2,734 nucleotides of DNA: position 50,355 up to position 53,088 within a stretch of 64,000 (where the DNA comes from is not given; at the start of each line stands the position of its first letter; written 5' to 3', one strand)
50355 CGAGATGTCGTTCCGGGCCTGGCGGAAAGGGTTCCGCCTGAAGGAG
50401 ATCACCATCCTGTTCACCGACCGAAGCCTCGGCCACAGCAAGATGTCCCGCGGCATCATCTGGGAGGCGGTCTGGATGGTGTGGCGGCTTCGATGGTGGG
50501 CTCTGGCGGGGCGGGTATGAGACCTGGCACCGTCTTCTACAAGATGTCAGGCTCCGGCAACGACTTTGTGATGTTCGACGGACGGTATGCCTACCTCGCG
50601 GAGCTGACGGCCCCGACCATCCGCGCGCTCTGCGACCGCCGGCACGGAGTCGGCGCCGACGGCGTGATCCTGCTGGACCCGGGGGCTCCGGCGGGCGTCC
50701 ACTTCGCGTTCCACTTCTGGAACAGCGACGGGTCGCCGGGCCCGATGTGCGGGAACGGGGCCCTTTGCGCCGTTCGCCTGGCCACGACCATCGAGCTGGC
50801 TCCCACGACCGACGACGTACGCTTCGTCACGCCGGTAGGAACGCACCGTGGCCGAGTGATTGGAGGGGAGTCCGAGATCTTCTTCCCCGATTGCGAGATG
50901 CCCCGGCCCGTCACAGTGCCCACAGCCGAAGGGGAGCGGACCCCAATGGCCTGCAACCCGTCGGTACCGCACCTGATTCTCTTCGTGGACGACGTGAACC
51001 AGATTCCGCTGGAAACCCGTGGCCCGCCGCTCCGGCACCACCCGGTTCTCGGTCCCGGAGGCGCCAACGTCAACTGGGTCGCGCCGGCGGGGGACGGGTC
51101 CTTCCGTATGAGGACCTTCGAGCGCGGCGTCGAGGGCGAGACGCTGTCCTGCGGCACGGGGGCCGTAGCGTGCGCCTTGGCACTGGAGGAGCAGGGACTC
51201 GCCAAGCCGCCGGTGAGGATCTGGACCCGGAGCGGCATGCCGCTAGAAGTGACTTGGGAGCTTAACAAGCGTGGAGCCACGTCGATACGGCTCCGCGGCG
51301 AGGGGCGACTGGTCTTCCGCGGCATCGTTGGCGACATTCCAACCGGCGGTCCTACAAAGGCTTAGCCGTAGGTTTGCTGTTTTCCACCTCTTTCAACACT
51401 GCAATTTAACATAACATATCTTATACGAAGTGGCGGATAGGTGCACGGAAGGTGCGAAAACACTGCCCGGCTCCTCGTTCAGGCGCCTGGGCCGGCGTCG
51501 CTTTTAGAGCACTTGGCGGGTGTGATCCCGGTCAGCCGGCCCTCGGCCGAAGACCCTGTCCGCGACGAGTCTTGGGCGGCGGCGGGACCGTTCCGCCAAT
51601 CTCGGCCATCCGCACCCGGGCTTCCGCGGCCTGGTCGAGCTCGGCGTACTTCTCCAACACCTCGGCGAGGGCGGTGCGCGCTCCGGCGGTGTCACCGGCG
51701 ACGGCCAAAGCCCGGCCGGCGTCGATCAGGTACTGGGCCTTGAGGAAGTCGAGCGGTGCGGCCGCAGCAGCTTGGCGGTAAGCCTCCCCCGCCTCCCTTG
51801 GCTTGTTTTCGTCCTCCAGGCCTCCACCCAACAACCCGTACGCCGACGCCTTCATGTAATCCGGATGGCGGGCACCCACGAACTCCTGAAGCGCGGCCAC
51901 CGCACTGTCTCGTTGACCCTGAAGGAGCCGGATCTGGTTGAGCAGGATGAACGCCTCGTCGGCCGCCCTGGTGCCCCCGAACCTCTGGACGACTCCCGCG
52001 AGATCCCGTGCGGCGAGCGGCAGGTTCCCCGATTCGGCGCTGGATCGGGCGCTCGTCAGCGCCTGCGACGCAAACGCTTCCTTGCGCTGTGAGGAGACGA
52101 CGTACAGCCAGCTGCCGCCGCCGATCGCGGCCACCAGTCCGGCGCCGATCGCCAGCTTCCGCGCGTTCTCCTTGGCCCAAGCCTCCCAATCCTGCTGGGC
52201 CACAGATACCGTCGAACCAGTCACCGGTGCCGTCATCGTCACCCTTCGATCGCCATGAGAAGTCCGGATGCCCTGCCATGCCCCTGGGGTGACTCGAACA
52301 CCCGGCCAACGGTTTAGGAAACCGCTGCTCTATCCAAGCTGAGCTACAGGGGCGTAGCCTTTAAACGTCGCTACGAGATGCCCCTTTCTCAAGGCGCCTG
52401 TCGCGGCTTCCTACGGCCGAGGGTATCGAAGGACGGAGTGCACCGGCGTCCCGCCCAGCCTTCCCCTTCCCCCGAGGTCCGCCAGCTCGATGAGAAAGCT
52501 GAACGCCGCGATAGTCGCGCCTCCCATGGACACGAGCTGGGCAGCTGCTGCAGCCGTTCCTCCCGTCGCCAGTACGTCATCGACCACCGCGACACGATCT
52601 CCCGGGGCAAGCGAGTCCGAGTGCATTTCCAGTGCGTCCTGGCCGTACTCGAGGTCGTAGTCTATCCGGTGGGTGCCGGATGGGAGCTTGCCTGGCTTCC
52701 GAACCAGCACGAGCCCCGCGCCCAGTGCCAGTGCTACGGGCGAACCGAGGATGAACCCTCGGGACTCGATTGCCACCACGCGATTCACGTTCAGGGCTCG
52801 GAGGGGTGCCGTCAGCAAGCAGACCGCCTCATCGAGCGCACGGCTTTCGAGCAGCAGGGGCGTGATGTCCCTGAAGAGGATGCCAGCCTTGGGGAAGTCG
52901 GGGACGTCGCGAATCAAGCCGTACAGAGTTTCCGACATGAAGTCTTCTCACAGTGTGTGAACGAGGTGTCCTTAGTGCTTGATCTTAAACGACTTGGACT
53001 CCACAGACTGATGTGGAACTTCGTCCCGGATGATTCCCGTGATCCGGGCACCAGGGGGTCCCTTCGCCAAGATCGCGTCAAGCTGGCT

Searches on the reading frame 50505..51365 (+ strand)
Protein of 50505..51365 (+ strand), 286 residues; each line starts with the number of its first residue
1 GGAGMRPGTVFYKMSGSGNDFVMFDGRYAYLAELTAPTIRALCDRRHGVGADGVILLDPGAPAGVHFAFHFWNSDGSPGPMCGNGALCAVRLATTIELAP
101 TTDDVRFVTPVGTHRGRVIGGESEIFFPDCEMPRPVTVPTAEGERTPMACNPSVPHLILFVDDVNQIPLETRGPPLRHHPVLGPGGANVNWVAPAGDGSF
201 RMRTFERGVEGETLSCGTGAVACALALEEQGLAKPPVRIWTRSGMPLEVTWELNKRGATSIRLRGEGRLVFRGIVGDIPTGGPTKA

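Call 8: search_protein_families(library=ncbifam, proteins=[window:50505-51365:+])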
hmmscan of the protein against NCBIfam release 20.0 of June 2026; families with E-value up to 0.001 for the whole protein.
window:50505-51365:+ (286 aa): 2 families
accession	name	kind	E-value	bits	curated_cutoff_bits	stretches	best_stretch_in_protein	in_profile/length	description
TIGR00652.1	DapF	equivalog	2.1e-50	171.7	114.65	1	10-275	2-268/270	diaminopimelate epimerase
NF038284.1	bifunc_DapF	exception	1.3e-34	119.7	350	1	14-252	15-244/254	bifunctional diaminopimelate epimerase/glutamate racemase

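Call 19: find_homologous_proteins(query=window:50517-51362:+)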
Query window:50517-51362:+ (282 aa): 6679 proteins with E <= 0.001 among 8000 candidates; the best 120 are listed.
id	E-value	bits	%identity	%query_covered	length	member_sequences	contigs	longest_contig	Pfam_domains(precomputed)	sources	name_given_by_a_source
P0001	1.0e-186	637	98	100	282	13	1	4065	PF01678.25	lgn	-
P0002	1.5e-154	532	81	100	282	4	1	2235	PF01678.25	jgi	jgi:diaminopimelate epimerase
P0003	4.1e-151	520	79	99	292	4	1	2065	PF01678.25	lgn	-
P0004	9.7e-149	513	78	100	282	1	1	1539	PF01678.25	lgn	-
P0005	2.2e-147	508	79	99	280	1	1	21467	PF01678.25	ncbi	-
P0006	1.2e-133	463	73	97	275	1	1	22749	PF01678.25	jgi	jgi:diaminopimelate epimerase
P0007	5.5e-133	461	72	95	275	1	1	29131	PF01678.25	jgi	jgi:diaminopimelate epimerase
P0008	7.2e-128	444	70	97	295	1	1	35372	PF01678.25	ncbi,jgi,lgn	jgi:diaminopimelate epimerase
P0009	1.9e-124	433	66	99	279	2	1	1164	PF01678.25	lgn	-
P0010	3.2e-124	432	67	97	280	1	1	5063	PF01678.25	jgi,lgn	jgi:diaminopimelate epimerase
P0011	1.9e-123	430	67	98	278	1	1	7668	PF01678.25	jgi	jgi:diaminopimelate epimerase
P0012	2.3e-122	426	67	98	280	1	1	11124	PF01678.25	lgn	-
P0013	1.8e-121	423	68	97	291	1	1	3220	PF01678.25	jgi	jgi:diaminopimelate epimerase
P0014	2.3e-121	423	68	99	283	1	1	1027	PF01678.25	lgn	-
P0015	7.2e-121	421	68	97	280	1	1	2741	PF01678.25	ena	-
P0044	3.4e-118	412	66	97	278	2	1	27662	PF01678.25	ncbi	ncbi:MAG: diaminopimelate epimerase [Gemmatimonadales bacterium]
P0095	3.7e-114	399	64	100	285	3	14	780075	PF01678.25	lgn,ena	-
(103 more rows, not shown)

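Call 20: find_encoding_contigs(protein=P0001, flank=10000, max_places=3)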
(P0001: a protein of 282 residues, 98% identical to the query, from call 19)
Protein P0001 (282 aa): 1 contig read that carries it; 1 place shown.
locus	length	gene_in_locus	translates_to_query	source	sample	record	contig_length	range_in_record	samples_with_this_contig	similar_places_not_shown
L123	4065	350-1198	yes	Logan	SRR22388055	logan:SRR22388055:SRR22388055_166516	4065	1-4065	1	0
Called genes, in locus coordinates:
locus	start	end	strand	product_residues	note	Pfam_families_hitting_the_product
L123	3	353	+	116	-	?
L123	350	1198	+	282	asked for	PF01678:DAP_epimerase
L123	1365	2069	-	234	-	PF09976:TPR_21 (faint)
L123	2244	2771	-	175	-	PF00156:Pribosyltran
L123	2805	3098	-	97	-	PF00708:Acylphosphatase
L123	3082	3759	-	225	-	PF09335:VTT_dom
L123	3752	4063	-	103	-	?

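Call 21: find_encoding_contigs(protein=P0005, flank=10000, max_places=3)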
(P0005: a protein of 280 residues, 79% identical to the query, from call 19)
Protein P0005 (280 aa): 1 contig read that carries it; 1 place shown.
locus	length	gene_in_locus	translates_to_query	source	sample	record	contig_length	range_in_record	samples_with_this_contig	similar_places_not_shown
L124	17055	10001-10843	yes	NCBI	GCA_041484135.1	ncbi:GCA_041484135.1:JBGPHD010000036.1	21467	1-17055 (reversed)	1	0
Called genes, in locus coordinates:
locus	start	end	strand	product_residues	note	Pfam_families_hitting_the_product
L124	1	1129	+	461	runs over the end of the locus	-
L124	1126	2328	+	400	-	PF00005:ABC_tran, PF13304:AAA_21 (faint)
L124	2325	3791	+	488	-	PF00309:Sigma54_AID, PF04963:Sigma54_CBD, PF04552:Sigma54_DBD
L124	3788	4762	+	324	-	PF00535:Glycos_transf_2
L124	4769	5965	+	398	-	PF13439:Glyco_transf_4, PF13477:Glyco_trans_4_2 (faint), PF13579:Glyco_trans_4_4, PF20706:GT4-conflict, PF00534:Glycos_transf_1, PF13692:Glyco_trans_1_4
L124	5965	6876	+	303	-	PF03706:LPG_synthase_TM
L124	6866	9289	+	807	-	PF09586:YfhO (weak)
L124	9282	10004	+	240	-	PF00535:Glycos_transf_2, PF13641:Glyco_tranf_2_3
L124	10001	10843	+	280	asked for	PF01678:DAP_epimerase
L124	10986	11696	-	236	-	PF09976:TPR_21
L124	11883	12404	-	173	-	PF00156:Pribosyltran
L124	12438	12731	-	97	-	PF00708:Acylphosphatase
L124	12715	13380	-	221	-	PF09335:VTT_dom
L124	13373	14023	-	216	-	PF01135:PCMT, PF00398:RrnaAD (weak), PF13649:Methyltransf_25 (faint)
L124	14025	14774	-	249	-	PF01975:SurE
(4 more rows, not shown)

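Call 22: find_encoding_contigs(protein=P0006, flank=10000, max_places=3)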
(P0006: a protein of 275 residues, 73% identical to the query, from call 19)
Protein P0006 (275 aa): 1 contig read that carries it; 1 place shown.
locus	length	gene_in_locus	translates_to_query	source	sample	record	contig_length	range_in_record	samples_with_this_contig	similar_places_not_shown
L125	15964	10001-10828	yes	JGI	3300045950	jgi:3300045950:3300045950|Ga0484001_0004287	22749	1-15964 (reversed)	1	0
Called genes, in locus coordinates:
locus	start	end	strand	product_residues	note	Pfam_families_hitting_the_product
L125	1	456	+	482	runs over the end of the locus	PF00309:Sigma54_AID, PF04963:Sigma54_CBD, PF04552:Sigma54_DBD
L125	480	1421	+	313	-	PF00535:Glycos_transf_2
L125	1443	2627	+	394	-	PF13439:Glyco_transf_4, PF13579:Glyco_trans_4_4, PF20706:GT4-conflict, PF00534:Glycos_transf_1, PF13692:Glyco_trans_1_4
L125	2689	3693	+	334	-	-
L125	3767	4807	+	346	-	-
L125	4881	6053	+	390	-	PF13477:Glyco_trans_4_2 (weak), PF13439:Glyco_transf_4, PF13579:Glyco_trans_4_4, PF20706:GT4-conflict, PF00534:Glycos_transf_1, PF13692:Glyco_trans_1_4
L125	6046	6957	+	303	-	PF03706:LPG_synthase_TM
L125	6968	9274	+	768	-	PF09586:YfhO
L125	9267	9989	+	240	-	PF00535:Glycos_transf_2, PF13641:Glyco_tranf_2_3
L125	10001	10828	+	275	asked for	PF01678:DAP_epimerase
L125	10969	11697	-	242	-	PF09976:TPR_21 (weak)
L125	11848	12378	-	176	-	PF00156:Pribosyltran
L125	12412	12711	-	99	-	PF00708:Acylphosphatase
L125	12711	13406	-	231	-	PF09335:VTT_dom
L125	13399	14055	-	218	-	PF01135:PCMT, PF00398:RrnaAD (weak), PF13649:Methyltransf_25 (weak)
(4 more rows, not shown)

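Call 23: find_encoding_contigs(protein=P0007, flank=10000, max_places=3)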
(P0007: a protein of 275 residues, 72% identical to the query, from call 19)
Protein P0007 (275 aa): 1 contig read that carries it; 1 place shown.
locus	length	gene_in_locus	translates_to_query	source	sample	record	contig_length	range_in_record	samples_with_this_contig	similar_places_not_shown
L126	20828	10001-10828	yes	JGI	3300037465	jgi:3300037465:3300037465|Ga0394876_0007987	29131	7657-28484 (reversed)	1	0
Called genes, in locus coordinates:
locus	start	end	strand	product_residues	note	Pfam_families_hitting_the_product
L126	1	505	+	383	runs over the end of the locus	?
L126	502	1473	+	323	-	PF13641:Glyco_tranf_2_3 (weak), PF00535:Glycos_transf_2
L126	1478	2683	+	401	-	PF13439:Glyco_transf_4, PF13579:Glyco_trans_4_4, PF20706:GT4-conflict, PF00534:Glycos_transf_1, PF13692:Glyco_trans_1_4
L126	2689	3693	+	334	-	-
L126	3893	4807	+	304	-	-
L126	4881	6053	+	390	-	PF13477:Glyco_trans_4_2 (faint), PF13439:Glyco_transf_4, PF13579:Glyco_trans_4_4, PF20706:GT4-conflict, PF00534:Glycos_transf_1, PF13692:Glyco_trans_1_4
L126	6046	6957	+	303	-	PF03706:LPG_synthase_TM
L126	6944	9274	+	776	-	PF09586:YfhO (weak)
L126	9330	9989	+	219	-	PF00535:Glycos_transf_2, PF13641:Glyco_tranf_2_3 (weak)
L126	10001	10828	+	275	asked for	PF01678:DAP_epimerase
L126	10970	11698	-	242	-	PF09976:TPR_21, PF13174:TPR_6 (faint)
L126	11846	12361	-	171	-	PF00156:Pribosyltran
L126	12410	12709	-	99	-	PF00708:Acylphosphatase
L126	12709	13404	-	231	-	PF09335:VTT_dom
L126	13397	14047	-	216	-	PF01135:PCMT, PF00398:RrnaAD (weak), PF13649:Methyltransf_25 (weak)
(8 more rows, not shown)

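Call 24: find_encoding_contigs(protein=P0008, flank=10000, max_places=3)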
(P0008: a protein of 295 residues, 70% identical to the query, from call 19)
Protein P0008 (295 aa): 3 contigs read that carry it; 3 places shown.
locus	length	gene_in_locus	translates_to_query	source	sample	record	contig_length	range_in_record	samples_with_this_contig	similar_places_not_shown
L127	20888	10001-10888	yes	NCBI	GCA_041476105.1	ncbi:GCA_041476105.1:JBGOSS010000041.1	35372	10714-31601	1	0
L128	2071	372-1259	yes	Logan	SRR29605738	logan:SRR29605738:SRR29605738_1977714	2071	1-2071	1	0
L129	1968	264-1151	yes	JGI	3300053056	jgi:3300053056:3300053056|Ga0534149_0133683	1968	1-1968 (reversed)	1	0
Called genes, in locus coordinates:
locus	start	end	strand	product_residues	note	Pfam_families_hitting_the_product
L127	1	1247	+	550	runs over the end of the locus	PF03968:LptD_N (faint)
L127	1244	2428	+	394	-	PF00005:ABC_tran, PF13304:AAA_21 (faint)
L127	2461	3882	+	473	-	PF00309:Sigma54_AID, PF04963:Sigma54_CBD, PF04552:Sigma54_DBD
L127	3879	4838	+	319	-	PF00535:Glycos_transf_2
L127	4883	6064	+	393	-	PF13439:Glyco_transf_4, PF13477:Glyco_trans_4_2 (faint), PF13579:Glyco_trans_4_4, PF20706:GT4-conflict, PF00534:Glycos_transf_1, PF13692:Glyco_trans_1_4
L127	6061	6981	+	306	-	PF03706:LPG_synthase_TM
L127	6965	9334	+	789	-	PF09586:YfhO (weak)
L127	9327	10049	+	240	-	PF00535:Glycos_transf_2, PF13641:Glyco_tranf_2_3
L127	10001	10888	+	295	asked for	PF01678:DAP_epimerase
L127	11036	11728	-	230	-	PF09976:TPR_21, PF13174:TPR_6 (faint)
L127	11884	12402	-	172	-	PF00156:Pribosyltran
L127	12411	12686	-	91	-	PF00708:Acylphosphatase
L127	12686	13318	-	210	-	PF09335:VTT_dom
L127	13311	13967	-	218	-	PF01135:PCMT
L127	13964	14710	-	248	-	PF01975:SurE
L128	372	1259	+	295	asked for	PF01678:DAP_epimerase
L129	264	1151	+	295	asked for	PF01678:DAP_epimerase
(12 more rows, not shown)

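Call 27: find_encoding_contigs(protein=P0095, flank=10000, max_places=3)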
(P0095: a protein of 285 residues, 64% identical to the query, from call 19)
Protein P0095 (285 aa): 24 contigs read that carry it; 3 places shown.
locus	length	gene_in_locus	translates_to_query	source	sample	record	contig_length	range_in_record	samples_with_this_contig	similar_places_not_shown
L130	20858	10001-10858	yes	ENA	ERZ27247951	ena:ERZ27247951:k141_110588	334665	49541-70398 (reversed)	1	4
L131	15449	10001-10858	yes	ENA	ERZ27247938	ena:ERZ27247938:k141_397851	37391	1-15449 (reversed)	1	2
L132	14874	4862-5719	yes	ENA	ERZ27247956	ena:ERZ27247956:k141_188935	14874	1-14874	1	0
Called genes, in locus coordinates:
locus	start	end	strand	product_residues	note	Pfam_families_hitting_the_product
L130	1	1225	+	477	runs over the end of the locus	-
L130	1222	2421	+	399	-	PF00005:ABC_tran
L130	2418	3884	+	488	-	PF00309:Sigma54_AID, PF04963:Sigma54_CBD, PF04552:Sigma54_DBD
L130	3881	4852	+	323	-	PF00535:Glycos_transf_2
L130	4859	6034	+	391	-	PF13439:Glyco_transf_4, PF13579:Glyco_trans_4_4, PF13477:Glyco_trans_4_2 (weak), PF20706:GT4-conflict, PF00534:Glycos_transf_1, PF13692:Glyco_trans_1_4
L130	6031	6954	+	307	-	PF03706:LPG_synthase_TM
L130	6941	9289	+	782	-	PF09586:YfhO (faint)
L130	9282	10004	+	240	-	PF00535:Glycos_transf_2, PF13641:Glyco_tranf_2_3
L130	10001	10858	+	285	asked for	PF01678:DAP_epimerase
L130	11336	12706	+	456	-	PF00144:Beta-lactamase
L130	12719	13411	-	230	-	PF09976:TPR_21, PF13174:TPR_6 (faint), PF13432:TPR_16 (faint)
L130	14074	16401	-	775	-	PF00270:DEAD, PF04851:ResIII, PF18766:SWI2_SNF2, PF00271:Helicase_C (weak), PF08463:EcoEI_R_C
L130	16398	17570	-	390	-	PF01420:Methylase_S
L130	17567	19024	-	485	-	PF12161:HsdM_N, PF02384:N6_Mtase, PF07669:Eco57I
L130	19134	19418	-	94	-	-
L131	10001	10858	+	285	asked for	PF01678:DAP_epimerase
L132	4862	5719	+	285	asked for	PF01678:DAP_epimerase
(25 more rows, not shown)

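Call 28: find_encoding_contigs(protein=P0044, flank=10000, max_places=2)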
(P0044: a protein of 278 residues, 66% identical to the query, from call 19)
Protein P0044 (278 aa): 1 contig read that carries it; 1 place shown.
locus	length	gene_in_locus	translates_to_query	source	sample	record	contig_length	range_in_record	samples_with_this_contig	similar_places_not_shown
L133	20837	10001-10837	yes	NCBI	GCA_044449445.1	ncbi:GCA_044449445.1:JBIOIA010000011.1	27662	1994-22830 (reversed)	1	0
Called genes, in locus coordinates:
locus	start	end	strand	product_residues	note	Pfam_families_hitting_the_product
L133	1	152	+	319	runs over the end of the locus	PF00535:Glycos_transf_2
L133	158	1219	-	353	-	PF00132:Hexapep (faint)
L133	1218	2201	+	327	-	PF24684:Vgb_lyase (weak), PF23414:Beta-prop_EML_2 (faint), PF10282:Lactonase (faint), PF21783:YNCE (weak), PF25174:Beta-prop_THOC3 (weak), PF02239:Cytochrom_D1 (faint)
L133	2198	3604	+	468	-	-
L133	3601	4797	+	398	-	PF08323:Glyco_transf_5 (faint), PF13439:Glyco_transf_4, PF13477:Glyco_trans_4_2, PF13579:Glyco_trans_4_4, PF20706:GT4-conflict, PF00534:Glycos_transf_1, PF13692:Glyco_trans_1_4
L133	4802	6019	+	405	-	PF13439:Glyco_transf_4, PF13579:Glyco_trans_4_4, PF20706:GT4-conflict (weak), PF00534:Glycos_transf_1, PF13692:Glyco_trans_1_4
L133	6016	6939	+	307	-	PF03706:LPG_synthase_TM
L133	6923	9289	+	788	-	PF09586:YfhO (weak)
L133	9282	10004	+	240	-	PF00535:Glycos_transf_2, PF13641:Glyco_tranf_2_3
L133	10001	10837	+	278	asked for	PF01678:DAP_epimerase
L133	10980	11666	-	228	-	PF09976:TPR_21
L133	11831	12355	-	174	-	PF00156:Pribosyltran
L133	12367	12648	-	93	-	PF00708:Acylphosphatase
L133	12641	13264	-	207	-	PF09335:VTT_dom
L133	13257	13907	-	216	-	PF01135:PCMT, PF00398:RrnaAD (weak), PF13649:Methyltransf_25 (weak)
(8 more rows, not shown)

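Call 37: find_related_loci(query=A3, collection=metagenome_contigs, flank=3000)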
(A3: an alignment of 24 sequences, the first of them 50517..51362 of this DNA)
Query A3 (282 aa) in metagenome_contigs; peptide patterns used: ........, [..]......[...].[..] (x = any residue, [..] = any of these).
600 stretches matched a pattern (row limit reached: there are more); 533 encode a relative of the query (tblastn E <= 1e-3); the best 80 are kept; 80 distinct loci.
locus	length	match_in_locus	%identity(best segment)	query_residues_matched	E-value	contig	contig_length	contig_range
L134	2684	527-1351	65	1-274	5e-124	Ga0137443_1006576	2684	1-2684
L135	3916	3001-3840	66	1-279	8e-120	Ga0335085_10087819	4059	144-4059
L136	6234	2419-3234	67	1-271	3e-118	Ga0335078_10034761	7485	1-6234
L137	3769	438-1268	65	1-276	3e-120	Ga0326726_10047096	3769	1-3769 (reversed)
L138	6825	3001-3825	65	1-274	6e-118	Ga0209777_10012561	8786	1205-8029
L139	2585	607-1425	66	4-276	8e-123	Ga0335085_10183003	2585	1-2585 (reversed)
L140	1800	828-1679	64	1-281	1e-125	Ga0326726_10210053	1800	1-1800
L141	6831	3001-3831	65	1-276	8e-117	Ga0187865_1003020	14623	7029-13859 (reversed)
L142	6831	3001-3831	65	1-276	7e-117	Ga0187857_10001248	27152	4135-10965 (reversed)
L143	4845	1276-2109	65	1-278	3e-116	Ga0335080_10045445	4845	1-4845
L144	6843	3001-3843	64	1-280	2e-115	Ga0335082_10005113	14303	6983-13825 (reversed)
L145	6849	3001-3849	64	1-282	2e-114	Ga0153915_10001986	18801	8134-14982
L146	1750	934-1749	65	1-271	1e-122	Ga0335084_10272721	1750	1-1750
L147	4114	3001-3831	65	1-276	4e-113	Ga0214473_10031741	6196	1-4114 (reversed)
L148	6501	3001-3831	65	1-274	5e-112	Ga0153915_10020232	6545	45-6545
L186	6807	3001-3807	45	4-271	5e-67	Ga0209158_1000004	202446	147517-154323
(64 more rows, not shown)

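Call 53: find_homologous_proteins(query=L186:3001-3810:+, max_evalue=1e-40)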
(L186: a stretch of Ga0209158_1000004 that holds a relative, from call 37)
Query L186:3001-3810:+ (270 aa): 5277 proteins with E <= 1e-40 among 8000 candidates; the best 120 are listed.
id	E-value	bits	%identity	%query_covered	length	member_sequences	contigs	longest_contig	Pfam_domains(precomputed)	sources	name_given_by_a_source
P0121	3.7e-168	576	99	98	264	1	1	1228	PF01678.25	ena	-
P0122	1.4e-165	567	96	100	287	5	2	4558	PF01678.25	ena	-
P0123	3.6e-162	556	93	100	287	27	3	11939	PF01678.25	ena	-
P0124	2.8e-161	553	91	100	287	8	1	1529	PF01678.25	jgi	-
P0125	7.4e-159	545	91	100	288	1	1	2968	PF01678.25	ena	-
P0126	1.3e-158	544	89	100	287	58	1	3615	PF01678.25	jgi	-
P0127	3.8e-158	543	91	100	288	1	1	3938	PF01678.25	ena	-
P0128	3.8e-158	543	91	100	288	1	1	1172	PF01678.25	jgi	-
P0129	3.8e-158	543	91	100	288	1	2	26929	PF01678.25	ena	-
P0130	4.8e-158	542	90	100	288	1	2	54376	PF01678.25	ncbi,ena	-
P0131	6.4e-158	542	90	100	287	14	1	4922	PF01678.25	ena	-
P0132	7.7e-158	542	90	100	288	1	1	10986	PF01678.25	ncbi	-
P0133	1.4e-157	541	90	100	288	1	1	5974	PF01678.25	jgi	-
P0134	1.5e-157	541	90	100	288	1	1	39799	PF01678.25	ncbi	-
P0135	1.9e-157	540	90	100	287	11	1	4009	PF01678.25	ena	-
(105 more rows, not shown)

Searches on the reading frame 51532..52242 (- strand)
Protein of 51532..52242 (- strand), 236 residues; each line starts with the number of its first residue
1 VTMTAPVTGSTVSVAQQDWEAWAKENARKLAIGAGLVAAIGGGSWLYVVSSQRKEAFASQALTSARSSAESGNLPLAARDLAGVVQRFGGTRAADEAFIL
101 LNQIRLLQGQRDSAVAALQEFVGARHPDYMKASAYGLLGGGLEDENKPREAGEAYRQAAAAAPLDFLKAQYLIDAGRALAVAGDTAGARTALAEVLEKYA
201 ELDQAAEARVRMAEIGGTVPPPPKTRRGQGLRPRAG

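Call 8: search_protein_families(library=ncbifam, proteins=[window:51532-52242:-])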
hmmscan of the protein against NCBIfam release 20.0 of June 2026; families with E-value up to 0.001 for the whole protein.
window:51532-52242:- (236 aa): 2 families
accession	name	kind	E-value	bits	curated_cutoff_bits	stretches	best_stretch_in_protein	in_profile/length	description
TIGR02795.1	tol_pal_ybgF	equivalog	3.2e-10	40.6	90.1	1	106-212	13-119/119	tol-pal system protein YbgF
TIGR03302.1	OM_YfiO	subfamily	0.00023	20.8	81.4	0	33-214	7-160/239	outer membrane protein assembly factor BamD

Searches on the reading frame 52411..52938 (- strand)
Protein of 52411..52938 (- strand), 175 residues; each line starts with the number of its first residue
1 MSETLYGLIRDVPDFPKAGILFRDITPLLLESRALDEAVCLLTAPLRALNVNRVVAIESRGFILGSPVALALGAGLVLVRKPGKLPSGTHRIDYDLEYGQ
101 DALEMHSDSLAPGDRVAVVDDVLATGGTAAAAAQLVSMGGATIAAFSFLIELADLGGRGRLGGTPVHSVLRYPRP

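Call 8: search_protein_families(library=ncbifam, proteins=[window:52411-52938:-])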
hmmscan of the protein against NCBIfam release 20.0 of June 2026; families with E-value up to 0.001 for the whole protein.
window:52411-52938:- (175 aa): 17 families
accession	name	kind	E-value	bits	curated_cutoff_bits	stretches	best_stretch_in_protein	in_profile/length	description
NF002636.0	PRK02304.1-5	equivalog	8.3e-64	214.3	125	1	3-172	7-176/176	adenine phosphoribosyltransferase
TIGR01090.1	apt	equivalog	1.7e-57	194.2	185.85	1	8-171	4-168/169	adenine phosphoribosyltransferase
NF002634.0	PRK02304.1-3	equivalog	2.2e-56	190.4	170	1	4-172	9-179/182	adenine phosphoribosyltransferase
NF002633.0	PRK02304.1-2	equivalog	9.3e-56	188.3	224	1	8-172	6-170/172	adenine phosphoribosyltransferase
NF002632.0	PRK02304.1-1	equivalog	3.7e-53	180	243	1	8-168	14-174/183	adenine phosphoribosyltransferase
NF009211.0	PRK12560.1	equivalog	4.1e-30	104.9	188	1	5-172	6-176/187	adenine phosphoribosyltransferase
NF002635.0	PRK02304.1-4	subfamily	5.8e-13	48.8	146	1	30-151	34-153/188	adenine phosphoribosyltransferase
NF040646.1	HPT_Archaea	equivalog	1.2e-12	47.8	200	1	30-151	34-152/184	hypoxanthine/guanine phosphoribosyltransferase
NF006671.0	PRK09219.1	equivalog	2.5e-09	36.9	177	1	48-161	48-165/192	xanthine phosphoribosyltransferase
TIGR01744.1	XPRTase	equivalog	3.1e-09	36.7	164.45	1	49-163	49-169/191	xanthine phosphoribosyltransferase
TIGR01743.1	purR_Bsub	equivalog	1e-07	31.2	258.7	1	25-151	103-232/268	pur operon repressor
NF006328.0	PRK08558.1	equivalog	1.1e-07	31.7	184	1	44-155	105-218/238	adenine phosphoribosyltransferase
NF005592.0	PRK07322.1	subfamily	5.4e-07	29.2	143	1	112-145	119-152/180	adenine phosphoribosyltransferase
TIGR01367.1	pyrE_Therm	equivalog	1.7e-05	24.5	150.25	1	110-154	102-146/187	orotate phosphoribosyltransferase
TIGR00336.1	pyrE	equivalog_domain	1.8e-05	24.6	106.8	1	109-146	104-141/173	orotate phosphoribosyltransferase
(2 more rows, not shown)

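Call 9: find_encoding_contigs(protein=window:52411-52938:-, flank=10000, max_places=6)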
Protein window:52411-52938:- (175 aa): no gene with exactly this product is on record in the collection.
